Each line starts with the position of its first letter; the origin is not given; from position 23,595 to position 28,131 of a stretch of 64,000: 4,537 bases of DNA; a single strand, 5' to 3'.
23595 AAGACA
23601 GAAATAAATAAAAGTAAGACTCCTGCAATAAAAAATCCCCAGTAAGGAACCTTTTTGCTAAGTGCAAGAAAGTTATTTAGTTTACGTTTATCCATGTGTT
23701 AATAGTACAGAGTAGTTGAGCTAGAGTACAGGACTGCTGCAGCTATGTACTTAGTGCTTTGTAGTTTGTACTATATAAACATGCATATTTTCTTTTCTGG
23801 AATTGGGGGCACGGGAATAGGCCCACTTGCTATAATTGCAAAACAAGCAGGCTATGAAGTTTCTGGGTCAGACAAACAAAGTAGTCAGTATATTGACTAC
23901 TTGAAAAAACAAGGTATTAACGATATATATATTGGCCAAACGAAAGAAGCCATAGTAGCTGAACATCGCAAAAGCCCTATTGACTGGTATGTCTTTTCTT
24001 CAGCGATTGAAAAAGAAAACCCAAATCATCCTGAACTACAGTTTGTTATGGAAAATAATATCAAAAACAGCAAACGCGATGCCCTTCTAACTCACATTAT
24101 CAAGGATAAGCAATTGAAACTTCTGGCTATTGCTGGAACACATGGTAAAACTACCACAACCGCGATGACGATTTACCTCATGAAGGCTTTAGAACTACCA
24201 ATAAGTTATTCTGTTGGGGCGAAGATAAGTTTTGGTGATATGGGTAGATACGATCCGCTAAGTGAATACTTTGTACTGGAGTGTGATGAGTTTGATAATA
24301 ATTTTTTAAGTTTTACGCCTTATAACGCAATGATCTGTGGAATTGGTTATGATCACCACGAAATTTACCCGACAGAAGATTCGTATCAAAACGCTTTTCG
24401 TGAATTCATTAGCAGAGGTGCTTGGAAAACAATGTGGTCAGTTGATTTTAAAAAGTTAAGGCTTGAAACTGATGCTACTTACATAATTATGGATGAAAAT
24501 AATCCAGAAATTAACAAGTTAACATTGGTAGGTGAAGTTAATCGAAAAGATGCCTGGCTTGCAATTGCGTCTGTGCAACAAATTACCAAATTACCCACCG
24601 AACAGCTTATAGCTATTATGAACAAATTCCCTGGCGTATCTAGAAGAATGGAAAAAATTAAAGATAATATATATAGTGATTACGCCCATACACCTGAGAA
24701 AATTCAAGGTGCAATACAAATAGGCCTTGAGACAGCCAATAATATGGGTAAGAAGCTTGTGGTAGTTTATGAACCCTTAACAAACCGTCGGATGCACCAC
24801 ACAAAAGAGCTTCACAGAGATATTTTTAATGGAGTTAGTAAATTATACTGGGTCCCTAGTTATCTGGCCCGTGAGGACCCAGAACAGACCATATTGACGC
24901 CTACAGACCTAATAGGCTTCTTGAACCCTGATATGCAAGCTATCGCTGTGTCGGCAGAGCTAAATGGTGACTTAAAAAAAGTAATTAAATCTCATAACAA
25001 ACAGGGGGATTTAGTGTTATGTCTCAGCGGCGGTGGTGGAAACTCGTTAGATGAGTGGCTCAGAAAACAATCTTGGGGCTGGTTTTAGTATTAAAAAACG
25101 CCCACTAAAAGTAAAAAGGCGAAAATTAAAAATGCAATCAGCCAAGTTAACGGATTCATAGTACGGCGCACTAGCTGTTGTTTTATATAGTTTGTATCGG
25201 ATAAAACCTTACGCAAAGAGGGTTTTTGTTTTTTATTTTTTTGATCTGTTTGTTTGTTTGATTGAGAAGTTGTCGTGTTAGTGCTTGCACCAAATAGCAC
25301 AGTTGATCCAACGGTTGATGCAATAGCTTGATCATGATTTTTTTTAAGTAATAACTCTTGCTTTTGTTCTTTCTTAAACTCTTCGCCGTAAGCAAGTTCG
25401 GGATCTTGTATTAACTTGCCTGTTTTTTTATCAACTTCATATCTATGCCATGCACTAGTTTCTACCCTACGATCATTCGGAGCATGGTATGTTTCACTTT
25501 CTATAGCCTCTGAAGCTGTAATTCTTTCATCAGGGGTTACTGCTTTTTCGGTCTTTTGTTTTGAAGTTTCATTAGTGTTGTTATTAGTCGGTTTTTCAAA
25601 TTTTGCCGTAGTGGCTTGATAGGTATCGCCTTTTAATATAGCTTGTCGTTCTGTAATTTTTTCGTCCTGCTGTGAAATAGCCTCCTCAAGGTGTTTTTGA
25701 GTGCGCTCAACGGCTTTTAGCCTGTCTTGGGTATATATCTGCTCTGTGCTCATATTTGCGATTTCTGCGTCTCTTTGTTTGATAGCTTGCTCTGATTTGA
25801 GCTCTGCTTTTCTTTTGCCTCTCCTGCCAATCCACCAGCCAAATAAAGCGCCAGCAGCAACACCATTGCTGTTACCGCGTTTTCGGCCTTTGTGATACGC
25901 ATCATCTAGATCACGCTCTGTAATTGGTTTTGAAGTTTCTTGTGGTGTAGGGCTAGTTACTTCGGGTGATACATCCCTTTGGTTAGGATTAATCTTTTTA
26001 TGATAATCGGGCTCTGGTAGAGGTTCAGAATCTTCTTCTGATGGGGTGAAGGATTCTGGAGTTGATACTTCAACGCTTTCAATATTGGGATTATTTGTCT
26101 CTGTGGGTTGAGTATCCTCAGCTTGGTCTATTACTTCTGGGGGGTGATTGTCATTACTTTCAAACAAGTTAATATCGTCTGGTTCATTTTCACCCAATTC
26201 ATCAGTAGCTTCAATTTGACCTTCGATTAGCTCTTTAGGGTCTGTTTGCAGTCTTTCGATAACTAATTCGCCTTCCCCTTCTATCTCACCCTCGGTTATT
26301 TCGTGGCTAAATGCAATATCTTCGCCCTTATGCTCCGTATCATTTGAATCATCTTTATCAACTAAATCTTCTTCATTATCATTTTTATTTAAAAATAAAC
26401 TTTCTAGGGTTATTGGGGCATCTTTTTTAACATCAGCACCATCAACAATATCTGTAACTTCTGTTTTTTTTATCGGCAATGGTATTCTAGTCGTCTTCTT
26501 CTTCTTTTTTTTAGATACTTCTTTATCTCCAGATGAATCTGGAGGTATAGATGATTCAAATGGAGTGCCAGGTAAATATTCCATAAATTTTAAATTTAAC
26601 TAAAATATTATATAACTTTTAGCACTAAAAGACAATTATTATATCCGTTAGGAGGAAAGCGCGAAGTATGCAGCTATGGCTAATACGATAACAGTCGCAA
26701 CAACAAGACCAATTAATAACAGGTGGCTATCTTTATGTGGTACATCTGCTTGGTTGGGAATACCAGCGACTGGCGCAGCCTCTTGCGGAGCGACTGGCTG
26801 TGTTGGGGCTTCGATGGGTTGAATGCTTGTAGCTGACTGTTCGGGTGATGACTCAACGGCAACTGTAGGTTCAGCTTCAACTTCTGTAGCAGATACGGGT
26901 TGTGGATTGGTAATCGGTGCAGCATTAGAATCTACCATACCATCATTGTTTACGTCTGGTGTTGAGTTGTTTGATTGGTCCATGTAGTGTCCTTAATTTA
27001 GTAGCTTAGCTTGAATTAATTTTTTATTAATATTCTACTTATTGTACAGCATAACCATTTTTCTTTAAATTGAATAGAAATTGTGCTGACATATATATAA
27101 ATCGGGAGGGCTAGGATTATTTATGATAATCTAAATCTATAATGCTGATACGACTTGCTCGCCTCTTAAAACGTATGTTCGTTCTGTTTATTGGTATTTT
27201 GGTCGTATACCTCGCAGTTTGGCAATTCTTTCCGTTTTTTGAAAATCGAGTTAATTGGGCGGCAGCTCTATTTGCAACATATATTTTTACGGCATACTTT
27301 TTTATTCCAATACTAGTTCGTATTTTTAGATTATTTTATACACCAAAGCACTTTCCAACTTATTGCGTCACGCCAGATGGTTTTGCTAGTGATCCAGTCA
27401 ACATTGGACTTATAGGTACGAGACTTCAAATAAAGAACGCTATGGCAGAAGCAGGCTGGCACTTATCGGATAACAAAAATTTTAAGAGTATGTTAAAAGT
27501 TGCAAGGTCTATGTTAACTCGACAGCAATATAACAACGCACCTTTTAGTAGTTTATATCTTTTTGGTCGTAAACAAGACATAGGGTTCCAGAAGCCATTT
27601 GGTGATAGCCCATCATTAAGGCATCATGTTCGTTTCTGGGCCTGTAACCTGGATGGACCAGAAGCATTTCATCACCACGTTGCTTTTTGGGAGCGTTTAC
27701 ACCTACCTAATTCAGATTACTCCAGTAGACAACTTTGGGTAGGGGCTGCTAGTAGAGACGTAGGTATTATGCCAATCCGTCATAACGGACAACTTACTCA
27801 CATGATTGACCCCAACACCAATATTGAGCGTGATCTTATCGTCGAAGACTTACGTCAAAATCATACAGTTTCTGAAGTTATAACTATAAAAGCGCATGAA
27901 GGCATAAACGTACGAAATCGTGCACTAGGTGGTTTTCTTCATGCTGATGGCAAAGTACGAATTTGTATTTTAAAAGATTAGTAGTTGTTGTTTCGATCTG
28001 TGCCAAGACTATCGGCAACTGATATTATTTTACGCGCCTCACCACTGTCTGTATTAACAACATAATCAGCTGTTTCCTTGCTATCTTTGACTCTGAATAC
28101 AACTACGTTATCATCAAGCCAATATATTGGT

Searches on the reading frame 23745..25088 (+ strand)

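Call 51: search_protein_families(library=pfam, proteins=[window:23745-25088:+], max_evalue=0.0001)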
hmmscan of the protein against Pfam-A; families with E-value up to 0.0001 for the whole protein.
window:23745-25088:+ (447 aa): 2 families
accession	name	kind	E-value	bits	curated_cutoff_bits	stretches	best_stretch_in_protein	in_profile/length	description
PF01225.30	Mur_ligase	-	1.7e-13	51.2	21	1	14-122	1-94/95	Mur ligase family, catalytic domain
PF08245.18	Mur_ligase_M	-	9.9e-06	26.1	24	1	129-224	1-112/200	Mur ligase middle domain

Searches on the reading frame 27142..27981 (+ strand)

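Call 51: search_protein_families(library=pfam, proteins=[window:27142-27981:+], max_evalue=0.0001)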
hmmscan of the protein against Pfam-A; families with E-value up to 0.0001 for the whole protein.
window:27142-27981:+ (279 aa): 1 family
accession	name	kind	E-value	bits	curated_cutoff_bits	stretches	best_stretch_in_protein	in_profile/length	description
PF14067.11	LssY_C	-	7e-50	169.7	25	1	70-259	3-176/188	LssY C-terminus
